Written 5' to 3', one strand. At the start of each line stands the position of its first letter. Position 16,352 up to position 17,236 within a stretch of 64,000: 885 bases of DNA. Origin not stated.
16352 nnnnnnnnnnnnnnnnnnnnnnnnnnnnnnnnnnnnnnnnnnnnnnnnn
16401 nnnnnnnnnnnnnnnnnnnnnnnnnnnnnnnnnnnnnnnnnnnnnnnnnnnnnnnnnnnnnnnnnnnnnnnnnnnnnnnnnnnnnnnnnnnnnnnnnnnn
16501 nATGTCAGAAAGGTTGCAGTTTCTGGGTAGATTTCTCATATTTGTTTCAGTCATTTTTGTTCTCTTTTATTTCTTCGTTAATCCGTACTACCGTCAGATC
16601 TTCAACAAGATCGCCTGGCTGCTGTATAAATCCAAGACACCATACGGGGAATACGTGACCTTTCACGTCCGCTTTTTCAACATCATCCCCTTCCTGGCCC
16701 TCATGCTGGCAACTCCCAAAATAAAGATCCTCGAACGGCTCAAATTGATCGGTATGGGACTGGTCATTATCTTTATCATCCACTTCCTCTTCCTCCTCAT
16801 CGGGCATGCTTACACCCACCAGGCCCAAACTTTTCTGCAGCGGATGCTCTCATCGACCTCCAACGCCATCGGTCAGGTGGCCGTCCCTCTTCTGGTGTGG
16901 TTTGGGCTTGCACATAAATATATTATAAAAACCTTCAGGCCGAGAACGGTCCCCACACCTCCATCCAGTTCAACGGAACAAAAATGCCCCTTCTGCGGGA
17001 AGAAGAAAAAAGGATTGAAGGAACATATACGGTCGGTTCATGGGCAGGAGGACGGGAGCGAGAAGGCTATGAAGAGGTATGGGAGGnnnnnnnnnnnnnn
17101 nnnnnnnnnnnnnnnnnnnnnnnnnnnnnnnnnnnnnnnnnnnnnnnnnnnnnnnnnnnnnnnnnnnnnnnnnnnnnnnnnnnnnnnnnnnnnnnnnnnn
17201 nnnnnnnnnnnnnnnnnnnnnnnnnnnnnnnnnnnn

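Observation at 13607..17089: Low-GC plus-strand islet encoding a minimal exosortase-like protein and an IPTL-CTERM-like cargo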

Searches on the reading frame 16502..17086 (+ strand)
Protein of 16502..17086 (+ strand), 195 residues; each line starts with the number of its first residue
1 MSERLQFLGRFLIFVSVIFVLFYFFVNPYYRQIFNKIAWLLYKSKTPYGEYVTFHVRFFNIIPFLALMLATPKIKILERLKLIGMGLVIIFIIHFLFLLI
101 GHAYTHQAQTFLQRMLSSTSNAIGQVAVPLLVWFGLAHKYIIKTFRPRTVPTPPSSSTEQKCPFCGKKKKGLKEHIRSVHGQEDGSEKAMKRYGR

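Call 3: search_protein_families(library=ncbifam, proteins=[window:16502-17086:+], max_evalue=1)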
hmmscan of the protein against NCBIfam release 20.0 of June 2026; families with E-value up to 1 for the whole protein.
window:16502-17086:+ (195 aa): 2 families
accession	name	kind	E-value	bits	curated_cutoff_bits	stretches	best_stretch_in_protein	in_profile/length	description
NF038305.1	HpsJ_fam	subfamily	0.03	14.3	60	1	78-131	4-52/234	HpsJ family protein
TIGR03655.1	anti_R_Lar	subfamily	0.16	12.3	39.6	1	161-173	3-15/55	Lar family restriction alleviation protein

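Call 4: search_protein_families(library=pfam, proteins=[window:16502-17086:+], max_evalue=1)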
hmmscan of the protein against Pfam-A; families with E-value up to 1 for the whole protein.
window:16502-17086:+ (195 aa): 4 families
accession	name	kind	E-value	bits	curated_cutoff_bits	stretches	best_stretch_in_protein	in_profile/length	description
PF14108.11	ABA4-like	-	0.03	15.2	27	1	53-134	2-82/127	ABA DEFICIENT 4-like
PF05605.18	zf-Di19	-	0.067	13.9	27.5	1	160-183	3-28/54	Drought induced 19 protein (Di19), zinc-binding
PF13465.12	zf-H2C2_2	-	0.2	12.5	40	0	161-168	16-23/26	Zinc-finger double domain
PF03706.18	LPG_synthase_TM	-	0.48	10.3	33.4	1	39-124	96-190/302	Lysylphosphatidylglycerol synthase TM region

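Call 17: find_homologous_proteins(query=window:16502-17086:+)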
Query window:16502-17086:+ (195 aa): 4 proteins with E <= 0.001 among 222 candidates.
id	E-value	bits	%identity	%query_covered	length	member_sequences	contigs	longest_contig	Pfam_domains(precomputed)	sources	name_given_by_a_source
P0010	1.6e-125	434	100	100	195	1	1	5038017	-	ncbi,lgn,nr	ncbi:MAG: hypothetical protein JSV84_07970 [Gemmatimonadota bacterium]|nr:MAG: hypothetical protein 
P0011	1.3e-97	343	75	99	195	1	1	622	-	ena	-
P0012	3.3e-86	306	69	99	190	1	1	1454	-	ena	-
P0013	8.9e-75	269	64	99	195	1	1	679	-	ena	-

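Call 35: predict_structure(alignment_id=A3)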
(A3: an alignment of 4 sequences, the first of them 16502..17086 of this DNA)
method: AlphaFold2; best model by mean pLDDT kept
length: 195 residues; sequences in the alignment: 4
mean_pLDDT: 54.1   pTM: 0.24
mean pLDDT of the five models: 54.1, 51.7, 51.3, 50.8, 47.7
residues with pLDDT >= 90: 0; 70-90: 27; 50-70: 93; < 50: 75
segments of 3 or more residues with pLDDT < 50: 45-83, 101-109, 123-125, 144-157
pLDDT, mean of each block of 10 residues (from residue 1): 56 63 53 54 46 38 40 39 51 55 47 51 52 59 48 48 73 78 73 62
secondary structure, 60 per line:
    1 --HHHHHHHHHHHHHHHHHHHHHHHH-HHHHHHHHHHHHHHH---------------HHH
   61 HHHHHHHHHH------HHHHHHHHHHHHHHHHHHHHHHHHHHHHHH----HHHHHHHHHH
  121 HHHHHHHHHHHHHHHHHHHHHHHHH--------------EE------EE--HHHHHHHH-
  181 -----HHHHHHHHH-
elements in order: H3-26 H28-42 H58-70 H77-106 H111-145 H172-179 H186-194

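Call 37: search_protein_representatives(alignment_id=A3)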
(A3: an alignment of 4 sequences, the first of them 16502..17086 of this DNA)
Query: 4 sequences, 195 profile positions. Proteins with E-value up to 0.001 (for the whole library): 114; up to 1e-10: 20; up to 1e-30: 2. The best 114 are listed.
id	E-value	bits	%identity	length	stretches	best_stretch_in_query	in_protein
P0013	1.7e-108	376.9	-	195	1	1-195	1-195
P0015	3.2e-38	147.6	-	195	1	5-194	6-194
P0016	3.1e-23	98.7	-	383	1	3-184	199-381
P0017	1.4e-18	83.6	-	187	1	49-183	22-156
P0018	2.2e-18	82.9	-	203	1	1-190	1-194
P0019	7.0e-18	81.3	-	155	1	1-148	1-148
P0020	2.8e-15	72.8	-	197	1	1-192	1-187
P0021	2.9e-14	69.5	-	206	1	1-183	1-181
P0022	2.9e-13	66.2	-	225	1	55-193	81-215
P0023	3.3e-13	66.0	-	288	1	3-154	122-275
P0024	3.7e-13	65.8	-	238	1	6-187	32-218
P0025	4.2e-13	65.7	-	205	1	3-184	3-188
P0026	4.5e-13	65.6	-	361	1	3-156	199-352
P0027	4.6e-13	65.5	-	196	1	1-191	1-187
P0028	6.3e-13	65.1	-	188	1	57-191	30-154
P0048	4.6e-08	49.2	-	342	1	6-180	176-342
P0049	8.1e-08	48.4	-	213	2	52-138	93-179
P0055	3.2e-07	46.5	-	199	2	62-140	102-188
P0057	5.3e-07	45.8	-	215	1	51-159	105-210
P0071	9.5e-06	41.7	-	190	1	54-155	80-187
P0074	1.1e-05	41.5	-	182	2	59-143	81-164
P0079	2.7e-05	40.2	-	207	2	60-147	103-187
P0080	3.6e-05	39.8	-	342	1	6-183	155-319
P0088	5.1e-05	39.3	-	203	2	59-170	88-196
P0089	6.2e-05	39.0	-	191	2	58-145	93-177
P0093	7.4e-05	38.8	-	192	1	58-140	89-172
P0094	7.9e-05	38.7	-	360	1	54-144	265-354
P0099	1.5e-04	37.8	-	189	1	58-142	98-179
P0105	2.6e-04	37.0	-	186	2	57-145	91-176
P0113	4.7e-04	36.2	-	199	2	58-140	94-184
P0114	4.7e-04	36.1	-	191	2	60-153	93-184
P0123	8.6e-04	35.3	-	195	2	59-138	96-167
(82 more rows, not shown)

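Call 39: search_protein_families(library=ncbifam, proteins=[P0016, P0026, P0048, P0080, P0094, P0049, P0055, P0089, P0099, P0019], max_evalue=0.01)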
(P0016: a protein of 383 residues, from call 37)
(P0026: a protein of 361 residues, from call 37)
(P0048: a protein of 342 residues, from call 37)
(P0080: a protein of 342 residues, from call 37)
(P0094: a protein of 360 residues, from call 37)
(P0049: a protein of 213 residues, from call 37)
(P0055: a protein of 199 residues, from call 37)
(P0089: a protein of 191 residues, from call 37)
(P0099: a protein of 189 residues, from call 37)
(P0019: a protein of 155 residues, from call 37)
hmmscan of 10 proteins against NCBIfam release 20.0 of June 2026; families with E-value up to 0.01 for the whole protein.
P0016 (383 aa): 12 families
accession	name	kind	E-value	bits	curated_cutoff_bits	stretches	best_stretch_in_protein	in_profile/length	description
TIGR04144.1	archaeo_VPXXXP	exception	5.1e-20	72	150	1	44-195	2-155/156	archaeosortase B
TIGR04177.1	exosort_XrtH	exception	1.1e-17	64.5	86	1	42-190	3-152/158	exosortase H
NF046081.1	exosort_XrtX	exception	1.4e-16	60.8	170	1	41-191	6-160/168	exosortase X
TIGR04178.1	exo_archaeo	signature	4.2e-13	49.4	23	1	104-188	1-90/97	exosortase/archaeosortase family protein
TIGR04300.1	exosort_XrtM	exception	1.2e-11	45.2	125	1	93-189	44-140/150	exosortase family protein XrtM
TIGR04125.1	exosort_PGF_TRM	exception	3.8e-08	33.1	75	1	68-157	102-197/271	archaeosortase A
NF046083.1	exosort_XrtY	exception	3.7e-07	30.2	160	1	74-190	52-168/168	exosortase Y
TIGR04128.1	exoso_Fjoh_1448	exception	1.8e-06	28.3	90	1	41-191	14-170/174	exosortase family protein XrtF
TIGR04124.1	archaeo_artE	exception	2.7e-06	27.5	95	1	48-189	7-147/153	archaeosortase family protein ArtE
TIGR04293.1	archaeo_artF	exception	2.3e-05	24.5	150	1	47-187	14-154/166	archaeosortase family protein ArtF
NF045528.1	heimosortase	equivalog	0.00014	22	130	1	96-160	78-142/199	heimdallarchaeosortase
NF033505.2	paceosortase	exception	0.00051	20.2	80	1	56-187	10-142/167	pacearchaeosortase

P0026 (361 aa): 11 families
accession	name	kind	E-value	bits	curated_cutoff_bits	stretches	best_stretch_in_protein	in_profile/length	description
TIGR04144.1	archaeo_VPXXXP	exception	3e-19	69.5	150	1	41-196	3-156/156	archaeosortase B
TIGR04177.1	exosort_XrtH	exception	3.9e-13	49.7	86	1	97-191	57-153/158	exosortase H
TIGR04178.1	exo_archaeo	signature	2.5e-12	46.9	23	1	104-189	1-91/97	exosortase/archaeosortase family protein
NF046081.1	exosort_XrtX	exception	6.3e-12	45.7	170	1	37-195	2-164/168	exosortase X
TIGR04300.1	exosort_XrtM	exception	7.9e-10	39.4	125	1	104-189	55-140/150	exosortase family protein XrtM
TIGR04125.1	exosort_PGF_TRM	exception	1.3e-08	34.6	75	1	32-159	70-199/271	archaeosortase A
NF046083.1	exosort_XrtY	exception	4.1e-07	30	160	1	75-190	53-168/168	exosortase Y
TIGR04128.1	exoso_Fjoh_1448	exception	4.3e-06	27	90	1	33-191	2-170/174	exosortase family protein XrtF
TIGR04124.1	archaeo_artE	exception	7.2e-05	22.9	95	1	35-186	5-147/153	archaeosortase family protein ArtE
NF041745.1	RdrD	equivalog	0.0039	17.1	230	1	36-95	111-168/227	antiviral RADAR system accessory protein RdrD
TIGR04293.1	archaeo_artF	exception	0.0044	17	150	1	39-186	5-151/166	archaeosortase family protein ArtF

P0048 (342 aa): 11 families
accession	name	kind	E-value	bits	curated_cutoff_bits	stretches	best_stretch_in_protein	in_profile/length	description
TIGR04144.1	archaeo_VPXXXP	exception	1.9e-34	118.9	150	1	18-167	3-154/156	archaeosortase B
TIGR04177.1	exosort_XrtH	exception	4e-24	85.4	86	1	20-165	4-154/158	exosortase H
TIGR04124.1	archaeo_artE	exception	4.1e-14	52.9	95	1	18-166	5-151/153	archaeosortase family protein ArtE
NF046081.1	exosort_XrtX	exception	1.9e-13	50.7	170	1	20-166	11-159/168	exosortase X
TIGR04300.1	exosort_XrtM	exception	1e-12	48.7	125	1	57-163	33-138/150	exosortase family protein XrtM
TIGR04178.1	exo_archaeo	signature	5.7e-12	45.8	23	1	77-165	1-94/97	exosortase/archaeosortase family protein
TIGR04128.1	exoso_Fjoh_1448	exception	4.5e-11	43.3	90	1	51-164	57-170/174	exosortase family protein XrtF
TIGR04125.1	exosort_PGF_TRM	exception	1.1e-08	34.8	75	1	46-130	107-197/271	archaeosortase A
NF046083.1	exosort_XrtY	exception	1e-07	32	160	1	55-162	60-167/168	exosortase Y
TIGR02602.1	8TM_EpsH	subfamily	1.8e-06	27.7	105.55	1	22-167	90-240/241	exosortase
NF033505.2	paceosortase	exception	2.8e-06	27.5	80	1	62-172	43-151/167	pacearchaeosortase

P0080 (342 aa): 11 families
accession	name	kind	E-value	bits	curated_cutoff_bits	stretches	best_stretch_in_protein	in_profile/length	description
TIGR04177.1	exosort_XrtH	exception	9e-22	77.8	86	1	14-141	23-152/158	exosortase H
NF046081.1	exosort_XrtX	exception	3.7e-14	53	170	1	32-142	46-160/168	exosortase X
TIGR04178.1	exo_archaeo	signature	1.9e-13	50.5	23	1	55-142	1-95/97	exosortase/archaeosortase family protein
TIGR04300.1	exosort_XrtM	exception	1.1e-11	45.4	125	1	42-143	42-143/150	exosortase family protein XrtM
NF046083.1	exosort_XrtY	exception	4.3e-11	43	160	1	46-135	74-163/168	exosortase Y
TIGR04144.1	archaeo_VPXXXP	exception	4.9e-11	42.8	150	1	2-142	10-151/156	archaeosortase B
TIGR04128.1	exoso_Fjoh_1448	exception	4.3e-06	27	90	1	48-144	76-169/174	exosortase family protein XrtF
TIGR04125.1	exosort_PGF_TRM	exception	8.8e-06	25.3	75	1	49-124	138-212/271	archaeosortase A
NF033505.2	paceosortase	exception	1.3e-05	25.4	80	1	33-134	46-138/167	pacearchaeosortase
NF050190.1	exosort_XrtZ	exception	0.0052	15.3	475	1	22-113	24-116/460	exosortase Z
NF045528.1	heimosortase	equivalog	0.0061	16.6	130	1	47-110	78-141/199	heimdallarchaeosortase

P0094 (360 aa): 8 families
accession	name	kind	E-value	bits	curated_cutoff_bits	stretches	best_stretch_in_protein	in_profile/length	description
TIGR04177.1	exosort_XrtH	exception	2.1e-18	66.8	86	1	30-180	1-154/158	exosortase H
TIGR04144.1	archaeo_VPXXXP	exception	5.4e-14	52.4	150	1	46-183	18-155/156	archaeosortase B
NF046081.1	exosort_XrtX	exception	2.2e-13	50.4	170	1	27-185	2-166/168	exosortase X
TIGR04178.1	exo_archaeo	signature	1.2e-11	44.7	23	1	93-181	2-95/97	exosortase/archaeosortase family protein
TIGR04128.1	exoso_Fjoh_1448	exception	1.6e-11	44.8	90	1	25-184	4-172/174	exosortase family protein XrtF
TIGR04300.1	exosort_XrtM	exception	9.4e-10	39.1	125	1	43-184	4-147/150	exosortase family protein XrtM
NF046083.1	exosort_XrtY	exception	1.2e-06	28.5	160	1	31-176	20-167/168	exosortase Y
NF033505.2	paceosortase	exception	0.00014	22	80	1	30-177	6-144/167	pacearchaeosortase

P0049 (213 aa): 0 families

P0055 (199 aa): 1 family
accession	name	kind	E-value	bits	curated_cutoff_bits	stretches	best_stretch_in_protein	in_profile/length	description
NF041730.1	XrtH_assoc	equivalog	0.002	17.9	35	0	22-179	2-167/184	exosortase H-associated membrane protein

P0089 (191 aa): 0 families

P0099 (189 aa): 1 family
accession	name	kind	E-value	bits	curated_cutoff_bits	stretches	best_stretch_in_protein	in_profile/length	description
NF041730.1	XrtH_assoc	equivalog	0.00012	21.9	35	1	22-160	4-149/184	exosortase H-associated membrane protein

P0019 (155 aa): 0 families

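Call 43: search_protein_families(library=ncbifam, alignment_id=A4, max_evalue=0.01)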
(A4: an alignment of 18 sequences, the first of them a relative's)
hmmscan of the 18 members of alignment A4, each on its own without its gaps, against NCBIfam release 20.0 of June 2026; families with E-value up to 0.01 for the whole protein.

A. member 1, P0099 (189 aa): 1 family
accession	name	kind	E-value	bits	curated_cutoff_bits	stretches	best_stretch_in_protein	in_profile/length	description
NF041730.1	XrtH_assoc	equivalog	0.00012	21.9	35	1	22-160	4-149/184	exosortase H-associated membrane protein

B. families by the number of members that match (of 18 scanned): 10 families
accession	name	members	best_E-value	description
NF041730.1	XrtH_assoc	8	9.1e-09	exosortase H-associated membrane protein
NF004088.0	PRK05590.1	1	5.3e-10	hypothetical protein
NF002592.0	PRK02250.1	1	2.4e-09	hypothetical protein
NF007704.0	PRK10396.1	1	3.4e-08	hypothetical protein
NF002449.0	PRK01617.1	1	1.1e-07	hypothetical protein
TIGR04102.1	SWIM_PBPRA1643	1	1.8e-07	PBPRA1643 family SWIM/SEC-C metal-binding motif protein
NF001213.0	PRK00183.1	1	9.6e-06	hypothetical protein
NF041604.1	CSP_NTE_dom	1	0.0023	cold shock domain-containing protein membrane protein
NF038013.1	AceTr_1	1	0.0027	acetate uptake transporter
NF002486.0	PRK01752.1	1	0.0091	YchJ family protein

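Call 66: search_protein_families(library=ncbifam, proteins=[P0057, P0074, P0079, P0088, P0093, P0105, P0113, P0114, P0123, P0071], max_evalue=0.01)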
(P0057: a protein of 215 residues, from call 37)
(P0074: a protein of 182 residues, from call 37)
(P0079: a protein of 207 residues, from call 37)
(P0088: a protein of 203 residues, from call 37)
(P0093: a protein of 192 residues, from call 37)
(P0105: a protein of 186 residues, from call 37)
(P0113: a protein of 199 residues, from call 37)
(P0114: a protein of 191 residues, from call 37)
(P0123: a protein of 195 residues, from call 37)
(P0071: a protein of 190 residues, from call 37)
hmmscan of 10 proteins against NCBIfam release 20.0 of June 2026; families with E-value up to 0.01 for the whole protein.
P0057 (215 aa): 0 families

P0074 (182 aa): 0 families

P0079 (207 aa): 0 families

P0088 (203 aa): 7 families
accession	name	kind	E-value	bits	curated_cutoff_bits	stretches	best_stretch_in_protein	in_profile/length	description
NF004088.0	PRK05590.1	equivalog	5.3e-10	39.9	140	1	176-203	138-165/166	hypothetical protein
NF002592.0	PRK02250.1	equivalog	2.4e-09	37.5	158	1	172-202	137-167/167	hypothetical protein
NF007704.0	PRK10396.1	equivalog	3.4e-08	33.7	149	1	165-201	179-219/221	hypothetical protein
NF002449.0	PRK01617.1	equivalog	1.1e-07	32.4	141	1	182-203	133-154/154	hypothetical protein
TIGR04102.1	SWIM_PBPRA1643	hypoth_equivalog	1.8e-07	31.5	68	1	183-202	89-108/108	PBPRA1643 family SWIM/SEC-C metal-binding motif protein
NF001213.0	PRK00183.1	equivalog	9.6e-06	25.7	158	1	182-202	133-153/157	hypothetical protein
NF002486.0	PRK01752.1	equivalog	0.0091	15.9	120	0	186-202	138-154/157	YchJ family protein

P0093 (192 aa): 0 families

P0105 (186 aa): 1 family
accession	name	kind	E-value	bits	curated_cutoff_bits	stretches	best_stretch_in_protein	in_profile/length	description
NF041730.1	XrtH_assoc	equivalog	5e-06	26.4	35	1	20-147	8-142/184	exosortase H-associated membrane protein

P0113 (199 aa): 2 families
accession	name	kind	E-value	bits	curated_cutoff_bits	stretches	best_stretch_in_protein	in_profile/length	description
NF041730.1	XrtH_assoc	equivalog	7.4e-05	22.5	35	1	17-181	2-181/184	exosortase H-associated membrane protein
NF041604.1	CSP_NTE_dom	subfamily_domain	0.0023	18.3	45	0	8-42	22-56/112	cold shock domain-containing protein membrane protein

P0114 (191 aa): 1 family
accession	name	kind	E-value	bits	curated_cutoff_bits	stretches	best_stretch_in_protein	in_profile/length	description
NF038013.1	AceTr_1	equivalog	0.0027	17.8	50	1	113-165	26-78/176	acetate uptake transporter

P0123 (195 aa): 1 family
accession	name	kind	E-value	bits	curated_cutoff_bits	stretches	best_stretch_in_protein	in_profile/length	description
NF041730.1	XrtH_assoc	equivalog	0.00025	20.8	35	1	14-132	2-124/184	exosortase H-associated membrane protein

P0071 (190 aa): 1 family
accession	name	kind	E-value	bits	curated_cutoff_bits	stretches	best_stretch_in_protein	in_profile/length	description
NF041730.1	XrtH_assoc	equivalog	9.1e-09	35.3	35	1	10-171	4-181/184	exosortase H-associated membrane protein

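Call 73: search_protein_families(library=ncbifam, alignment_id=A5, max_evalue=0.1)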
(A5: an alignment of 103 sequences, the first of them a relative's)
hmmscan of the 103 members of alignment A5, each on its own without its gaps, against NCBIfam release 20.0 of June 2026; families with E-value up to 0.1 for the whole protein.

A. member 1, P0010 (195 aa): 1 family
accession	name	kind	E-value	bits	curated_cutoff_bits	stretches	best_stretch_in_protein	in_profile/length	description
NF038305.1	HpsJ_fam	subfamily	0.03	14.3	60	1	78-131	4-52/234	HpsJ family protein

B. families by the number of members that match (of 103 scanned): 39 families (the first 25 are shown)
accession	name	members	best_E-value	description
NF041730.1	XrtH_assoc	27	9.1e-09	exosortase H-associated membrane protein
NF033505.2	paceosortase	12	0.00031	pacearchaeosortase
NF002592.0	PRK02250.1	2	4.5e-10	hypothetical protein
NF004088.0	PRK05590.1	2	5.3e-10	hypothetical protein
NF007704.0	PRK10396.1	2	3.4e-08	hypothetical protein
TIGR04102.1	SWIM_PBPRA1643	2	4e-08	PBPRA1643 family SWIM/SEC-C metal-binding motif protein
NF002449.0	PRK01617.1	2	1.1e-07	hypothetical protein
NF001213.0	PRK00183.1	2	2.7e-06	hypothetical protein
TIGR04124.1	archaeo_artE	2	2.1e-05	archaeosortase family protein ArtE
NF002486.0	PRK01752.1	2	2.8e-05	YchJ family protein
TIGR04175.1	archaeo_artD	2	0.00093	archaeosortase D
NF038305.1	HpsJ_fam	2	0.015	HpsJ family protein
NF008970.0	PRK12318.1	2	0.018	methionyl aminopeptidase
NF009961.0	PRK13428.1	1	0.00034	F0F1 ATP synthase subunit B/delta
NF045683.1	MerT_CopZ_Se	1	0.00051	MerT/CopZ fusion-like heavy metal transport selenoprotein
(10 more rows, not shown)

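Call 78: search_solved_structures(query=A5, max_evalue=1)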
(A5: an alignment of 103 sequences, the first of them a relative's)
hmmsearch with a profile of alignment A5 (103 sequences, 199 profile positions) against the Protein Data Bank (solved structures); distinct sequences matched with E-value up to 1: 5.
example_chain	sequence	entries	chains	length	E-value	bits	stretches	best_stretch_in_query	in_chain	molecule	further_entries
8f68_B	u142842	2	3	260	0.23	14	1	80-145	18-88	Cytochrome bo(3) ubiquinol oxidase subunit 2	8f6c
7cub_B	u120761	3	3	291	0.29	13.7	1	80-145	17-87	Cytochrome bo(3) ubiquinol oxidase subunit 2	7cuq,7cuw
1fft_B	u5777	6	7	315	0.33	13.5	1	80-145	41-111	UBIQUINOL OXIDASE | Ubiquinol oxidase subunit 2 | Cytochrome bo(3) ubiquinol oxidase subunit 2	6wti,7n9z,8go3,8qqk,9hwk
7xmc_B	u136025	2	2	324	0.34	13.4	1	80-145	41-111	Ubiquinol oxidase subunit 2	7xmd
6kob_B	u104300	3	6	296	0.37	13.3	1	83-151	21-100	Quinol oxidase subunit 2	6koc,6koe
